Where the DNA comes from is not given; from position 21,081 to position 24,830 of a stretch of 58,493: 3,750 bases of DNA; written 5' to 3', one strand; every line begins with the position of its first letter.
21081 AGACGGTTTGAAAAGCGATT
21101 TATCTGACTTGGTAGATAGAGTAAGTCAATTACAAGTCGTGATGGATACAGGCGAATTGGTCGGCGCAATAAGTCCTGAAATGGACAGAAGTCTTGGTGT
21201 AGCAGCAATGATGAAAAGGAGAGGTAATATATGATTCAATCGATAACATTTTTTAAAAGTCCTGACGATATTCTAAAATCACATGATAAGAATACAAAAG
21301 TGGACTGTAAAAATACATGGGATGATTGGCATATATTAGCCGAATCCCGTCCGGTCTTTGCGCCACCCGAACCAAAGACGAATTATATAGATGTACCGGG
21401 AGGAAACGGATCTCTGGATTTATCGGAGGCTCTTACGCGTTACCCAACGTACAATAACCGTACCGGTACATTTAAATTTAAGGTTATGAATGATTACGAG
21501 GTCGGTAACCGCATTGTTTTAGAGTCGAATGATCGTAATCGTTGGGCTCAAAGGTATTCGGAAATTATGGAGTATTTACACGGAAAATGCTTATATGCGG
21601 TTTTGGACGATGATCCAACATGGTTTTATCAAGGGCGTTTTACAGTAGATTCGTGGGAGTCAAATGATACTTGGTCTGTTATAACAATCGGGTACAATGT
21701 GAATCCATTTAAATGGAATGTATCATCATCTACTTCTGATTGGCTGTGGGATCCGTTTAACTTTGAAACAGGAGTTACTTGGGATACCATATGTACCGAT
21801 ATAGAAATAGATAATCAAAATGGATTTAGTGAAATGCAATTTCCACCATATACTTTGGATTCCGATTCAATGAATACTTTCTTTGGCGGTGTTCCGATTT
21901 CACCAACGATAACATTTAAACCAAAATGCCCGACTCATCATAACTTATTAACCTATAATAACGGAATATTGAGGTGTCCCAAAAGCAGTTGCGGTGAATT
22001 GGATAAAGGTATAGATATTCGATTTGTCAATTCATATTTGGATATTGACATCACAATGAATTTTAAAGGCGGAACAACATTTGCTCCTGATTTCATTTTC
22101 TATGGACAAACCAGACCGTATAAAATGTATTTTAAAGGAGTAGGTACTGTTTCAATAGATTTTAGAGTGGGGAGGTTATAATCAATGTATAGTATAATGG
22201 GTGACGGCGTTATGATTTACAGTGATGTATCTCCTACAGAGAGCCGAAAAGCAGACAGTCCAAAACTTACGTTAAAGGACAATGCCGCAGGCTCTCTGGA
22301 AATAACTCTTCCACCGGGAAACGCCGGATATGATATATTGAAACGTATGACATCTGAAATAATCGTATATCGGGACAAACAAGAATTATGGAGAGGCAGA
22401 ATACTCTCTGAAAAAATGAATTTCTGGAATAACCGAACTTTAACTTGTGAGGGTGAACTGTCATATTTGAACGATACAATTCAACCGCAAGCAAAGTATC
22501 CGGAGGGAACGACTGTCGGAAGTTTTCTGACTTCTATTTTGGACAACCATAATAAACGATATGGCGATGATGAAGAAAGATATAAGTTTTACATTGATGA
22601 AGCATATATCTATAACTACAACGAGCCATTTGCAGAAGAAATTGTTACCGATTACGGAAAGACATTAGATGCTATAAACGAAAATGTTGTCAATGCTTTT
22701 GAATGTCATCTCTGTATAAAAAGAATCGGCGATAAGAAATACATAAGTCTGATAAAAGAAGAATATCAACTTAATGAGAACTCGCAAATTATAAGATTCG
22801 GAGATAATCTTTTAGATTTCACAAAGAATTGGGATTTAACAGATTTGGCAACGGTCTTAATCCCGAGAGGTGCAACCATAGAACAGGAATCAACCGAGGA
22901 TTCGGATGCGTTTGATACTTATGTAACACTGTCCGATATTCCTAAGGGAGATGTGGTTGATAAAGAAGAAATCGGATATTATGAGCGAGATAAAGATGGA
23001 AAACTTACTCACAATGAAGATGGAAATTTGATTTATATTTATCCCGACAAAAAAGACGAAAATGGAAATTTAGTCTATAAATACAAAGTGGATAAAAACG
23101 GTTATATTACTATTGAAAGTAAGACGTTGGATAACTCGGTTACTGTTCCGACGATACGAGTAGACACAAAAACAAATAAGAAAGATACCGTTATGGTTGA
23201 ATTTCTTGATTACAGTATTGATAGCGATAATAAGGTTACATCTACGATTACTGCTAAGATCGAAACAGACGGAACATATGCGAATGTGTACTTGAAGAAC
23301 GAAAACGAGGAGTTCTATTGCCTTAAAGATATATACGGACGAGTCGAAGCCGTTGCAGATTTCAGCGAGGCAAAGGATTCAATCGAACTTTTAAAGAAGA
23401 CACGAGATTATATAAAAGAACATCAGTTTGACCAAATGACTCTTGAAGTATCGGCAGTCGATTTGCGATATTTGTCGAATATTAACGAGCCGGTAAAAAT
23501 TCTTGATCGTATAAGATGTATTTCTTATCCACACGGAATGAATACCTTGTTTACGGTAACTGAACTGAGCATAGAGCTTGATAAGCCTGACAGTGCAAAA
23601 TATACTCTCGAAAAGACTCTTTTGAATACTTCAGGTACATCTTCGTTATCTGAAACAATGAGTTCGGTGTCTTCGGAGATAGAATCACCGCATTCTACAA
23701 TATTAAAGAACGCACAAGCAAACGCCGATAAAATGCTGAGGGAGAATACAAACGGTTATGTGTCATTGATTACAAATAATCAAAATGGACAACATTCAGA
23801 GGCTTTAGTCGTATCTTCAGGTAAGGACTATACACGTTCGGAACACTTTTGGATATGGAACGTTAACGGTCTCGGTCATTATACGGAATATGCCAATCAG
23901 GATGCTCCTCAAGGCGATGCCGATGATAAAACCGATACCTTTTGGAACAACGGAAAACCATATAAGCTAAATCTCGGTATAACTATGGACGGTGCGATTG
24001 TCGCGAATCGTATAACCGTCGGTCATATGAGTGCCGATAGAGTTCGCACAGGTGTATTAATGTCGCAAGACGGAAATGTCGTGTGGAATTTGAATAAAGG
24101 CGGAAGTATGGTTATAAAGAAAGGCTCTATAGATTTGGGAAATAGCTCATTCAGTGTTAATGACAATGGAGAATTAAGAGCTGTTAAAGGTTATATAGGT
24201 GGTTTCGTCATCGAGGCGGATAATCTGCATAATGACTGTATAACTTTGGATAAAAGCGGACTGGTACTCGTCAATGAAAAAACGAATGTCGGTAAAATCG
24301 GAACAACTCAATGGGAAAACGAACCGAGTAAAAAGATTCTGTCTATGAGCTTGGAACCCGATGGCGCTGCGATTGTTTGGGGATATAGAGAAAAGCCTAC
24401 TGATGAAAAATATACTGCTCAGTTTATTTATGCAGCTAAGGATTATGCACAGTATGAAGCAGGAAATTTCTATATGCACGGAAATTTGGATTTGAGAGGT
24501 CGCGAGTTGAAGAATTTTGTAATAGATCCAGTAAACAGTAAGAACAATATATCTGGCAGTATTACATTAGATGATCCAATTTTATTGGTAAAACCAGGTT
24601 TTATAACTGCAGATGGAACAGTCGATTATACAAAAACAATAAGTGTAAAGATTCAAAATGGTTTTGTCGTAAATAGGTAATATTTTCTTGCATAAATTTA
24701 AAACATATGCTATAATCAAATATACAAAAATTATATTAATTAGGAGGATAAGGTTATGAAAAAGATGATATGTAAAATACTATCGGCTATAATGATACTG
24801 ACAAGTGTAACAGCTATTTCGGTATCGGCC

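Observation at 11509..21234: Exceptionally long tape measure protein (3241 aa) assembled from several internal tandem repeat families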

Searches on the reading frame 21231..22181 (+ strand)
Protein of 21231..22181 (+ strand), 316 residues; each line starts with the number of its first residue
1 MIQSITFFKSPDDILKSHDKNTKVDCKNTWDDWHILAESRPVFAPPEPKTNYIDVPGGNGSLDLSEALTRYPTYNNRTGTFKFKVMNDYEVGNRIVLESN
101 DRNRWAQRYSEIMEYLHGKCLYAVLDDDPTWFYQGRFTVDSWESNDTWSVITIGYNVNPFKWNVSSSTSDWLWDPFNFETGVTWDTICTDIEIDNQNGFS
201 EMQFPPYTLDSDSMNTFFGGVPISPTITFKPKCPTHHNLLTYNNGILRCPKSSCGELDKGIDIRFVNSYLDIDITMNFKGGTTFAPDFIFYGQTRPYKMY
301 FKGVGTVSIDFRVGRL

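Call 7: search_protein_families(library=phrogs, proteins=[window:21231-22181:+], max_evalue=0.001)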
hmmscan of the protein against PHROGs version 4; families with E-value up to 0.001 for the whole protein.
window:21231-22181:+ (316 aa): 1 family
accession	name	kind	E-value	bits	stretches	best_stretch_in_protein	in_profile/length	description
phrog_33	-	tail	2.4e-13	51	1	30-244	46-212/651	distal tail protein Dit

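Call 45: search_protein_families(library=pfam, proteins=[window:21231-22181:+], max_evalue=0.01)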
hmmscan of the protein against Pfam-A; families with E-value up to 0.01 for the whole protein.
window:21231-22181:+ (316 aa): 0 families

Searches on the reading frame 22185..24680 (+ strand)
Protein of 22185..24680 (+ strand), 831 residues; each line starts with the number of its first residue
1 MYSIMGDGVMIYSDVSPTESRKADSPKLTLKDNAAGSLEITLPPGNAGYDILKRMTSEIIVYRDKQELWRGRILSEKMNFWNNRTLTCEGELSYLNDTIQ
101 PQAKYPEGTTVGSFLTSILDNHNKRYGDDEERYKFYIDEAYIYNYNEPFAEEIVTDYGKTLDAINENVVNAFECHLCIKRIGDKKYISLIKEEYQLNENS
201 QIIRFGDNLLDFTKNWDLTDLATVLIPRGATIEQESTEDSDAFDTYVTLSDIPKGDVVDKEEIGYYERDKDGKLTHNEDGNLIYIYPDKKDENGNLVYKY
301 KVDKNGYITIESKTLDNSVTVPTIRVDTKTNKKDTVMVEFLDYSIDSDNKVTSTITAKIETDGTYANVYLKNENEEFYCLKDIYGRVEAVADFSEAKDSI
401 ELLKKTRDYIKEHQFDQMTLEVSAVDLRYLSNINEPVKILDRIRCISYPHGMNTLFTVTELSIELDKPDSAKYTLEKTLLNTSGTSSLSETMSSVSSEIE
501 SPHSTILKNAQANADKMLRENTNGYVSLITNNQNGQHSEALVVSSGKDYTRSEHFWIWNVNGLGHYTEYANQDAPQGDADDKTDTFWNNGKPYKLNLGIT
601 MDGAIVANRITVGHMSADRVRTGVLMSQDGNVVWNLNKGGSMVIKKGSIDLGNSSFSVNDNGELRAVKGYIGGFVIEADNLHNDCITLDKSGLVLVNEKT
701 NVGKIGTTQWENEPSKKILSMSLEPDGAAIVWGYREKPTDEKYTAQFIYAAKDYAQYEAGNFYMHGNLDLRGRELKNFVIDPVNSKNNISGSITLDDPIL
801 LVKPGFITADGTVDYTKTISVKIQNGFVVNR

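Call 7: search_protein_families(library=phrogs, proteins=[window:22185-24680:+], max_evalue=0.001)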
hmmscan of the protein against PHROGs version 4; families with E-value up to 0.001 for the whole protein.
window:22185-24680:+ (831 aa): 2 families
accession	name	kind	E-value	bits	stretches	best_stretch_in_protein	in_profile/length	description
phrog_9886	-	unknown function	5.6e-72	243.8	3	1-254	1-245/940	-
phrog_3558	-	tail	9.1e-63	214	2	8-261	22-276/1047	tail protein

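Call 45: search_protein_families(library=pfam, proteins=[window:22185-24680:+], max_evalue=0.01)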
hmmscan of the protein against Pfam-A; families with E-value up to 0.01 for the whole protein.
window:22185-24680:+ (831 aa): 0 families
